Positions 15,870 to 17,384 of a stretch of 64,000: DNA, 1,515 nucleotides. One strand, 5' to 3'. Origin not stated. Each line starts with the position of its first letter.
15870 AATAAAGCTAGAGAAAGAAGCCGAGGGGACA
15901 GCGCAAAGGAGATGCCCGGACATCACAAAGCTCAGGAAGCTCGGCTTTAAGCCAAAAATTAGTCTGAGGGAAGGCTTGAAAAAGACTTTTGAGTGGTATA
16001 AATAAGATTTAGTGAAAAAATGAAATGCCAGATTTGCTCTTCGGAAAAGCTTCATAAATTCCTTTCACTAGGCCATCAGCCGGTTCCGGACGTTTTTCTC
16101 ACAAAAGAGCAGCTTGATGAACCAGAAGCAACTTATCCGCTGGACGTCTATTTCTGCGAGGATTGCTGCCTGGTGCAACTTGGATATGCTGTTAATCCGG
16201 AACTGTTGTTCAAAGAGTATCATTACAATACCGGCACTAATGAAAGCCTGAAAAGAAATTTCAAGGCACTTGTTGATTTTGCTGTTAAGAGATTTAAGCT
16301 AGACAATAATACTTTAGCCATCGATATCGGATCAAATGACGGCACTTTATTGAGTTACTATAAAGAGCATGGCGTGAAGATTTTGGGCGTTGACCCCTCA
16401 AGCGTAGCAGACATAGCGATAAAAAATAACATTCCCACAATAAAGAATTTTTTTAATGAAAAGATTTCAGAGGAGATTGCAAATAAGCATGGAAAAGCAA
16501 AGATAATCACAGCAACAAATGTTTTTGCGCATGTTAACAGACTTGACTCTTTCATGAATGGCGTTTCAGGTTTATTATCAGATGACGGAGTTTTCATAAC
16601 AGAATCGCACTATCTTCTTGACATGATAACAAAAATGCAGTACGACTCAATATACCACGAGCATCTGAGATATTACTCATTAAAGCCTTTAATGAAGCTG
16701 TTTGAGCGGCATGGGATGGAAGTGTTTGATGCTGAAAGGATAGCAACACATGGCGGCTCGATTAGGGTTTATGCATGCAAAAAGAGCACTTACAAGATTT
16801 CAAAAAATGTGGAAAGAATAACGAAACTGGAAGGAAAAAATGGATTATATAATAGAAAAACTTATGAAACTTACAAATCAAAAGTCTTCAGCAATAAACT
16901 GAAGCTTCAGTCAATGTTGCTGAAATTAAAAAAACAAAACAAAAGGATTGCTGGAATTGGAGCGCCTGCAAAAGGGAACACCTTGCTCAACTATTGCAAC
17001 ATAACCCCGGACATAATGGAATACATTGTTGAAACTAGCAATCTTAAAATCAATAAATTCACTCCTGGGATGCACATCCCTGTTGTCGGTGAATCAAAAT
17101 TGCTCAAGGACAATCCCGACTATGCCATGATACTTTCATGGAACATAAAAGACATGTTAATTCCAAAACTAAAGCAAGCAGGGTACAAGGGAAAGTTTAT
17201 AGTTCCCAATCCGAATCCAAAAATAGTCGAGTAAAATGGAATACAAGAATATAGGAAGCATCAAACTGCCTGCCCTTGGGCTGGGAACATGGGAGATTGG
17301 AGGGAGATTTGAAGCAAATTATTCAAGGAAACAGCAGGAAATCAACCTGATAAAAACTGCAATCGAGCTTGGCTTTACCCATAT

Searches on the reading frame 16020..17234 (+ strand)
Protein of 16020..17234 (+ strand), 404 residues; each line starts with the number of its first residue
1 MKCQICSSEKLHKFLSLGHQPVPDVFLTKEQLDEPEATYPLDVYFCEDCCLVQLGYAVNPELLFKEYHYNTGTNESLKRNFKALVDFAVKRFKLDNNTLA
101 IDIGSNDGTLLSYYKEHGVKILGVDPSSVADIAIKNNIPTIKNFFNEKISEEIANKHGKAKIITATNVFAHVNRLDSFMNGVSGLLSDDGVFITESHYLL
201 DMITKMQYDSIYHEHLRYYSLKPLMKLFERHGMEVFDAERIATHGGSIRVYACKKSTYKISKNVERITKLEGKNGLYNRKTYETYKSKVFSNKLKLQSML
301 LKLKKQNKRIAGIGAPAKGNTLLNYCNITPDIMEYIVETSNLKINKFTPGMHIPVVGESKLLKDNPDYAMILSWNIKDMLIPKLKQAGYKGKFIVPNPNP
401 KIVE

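Call 101: search_protein_families(library=pfam, proteins=[window:16020-17234:+], max_evalue=0.00001)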
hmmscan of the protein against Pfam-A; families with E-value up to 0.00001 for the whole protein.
window:16020-17234:+ (404 aa): 4 families
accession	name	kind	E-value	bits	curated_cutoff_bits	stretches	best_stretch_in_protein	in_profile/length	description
PF08484.17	Methyltransf_14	-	5.2e-49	166.5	23.5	1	243-398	2-160/160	C-methyltransferase C-terminal domain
PF08421.16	Methyltransf_13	-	1.8e-22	79.7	31.3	1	3-64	1-62/62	Putative zinc binding domain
PF13489.12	Methyltransf_23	-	1.4e-17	64.4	27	1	81-235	9-161/164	Methyltransferase domain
PF08242.18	Methyltransf_12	-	1.4e-09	39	30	1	101-192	1-98/98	Methyltransferase domain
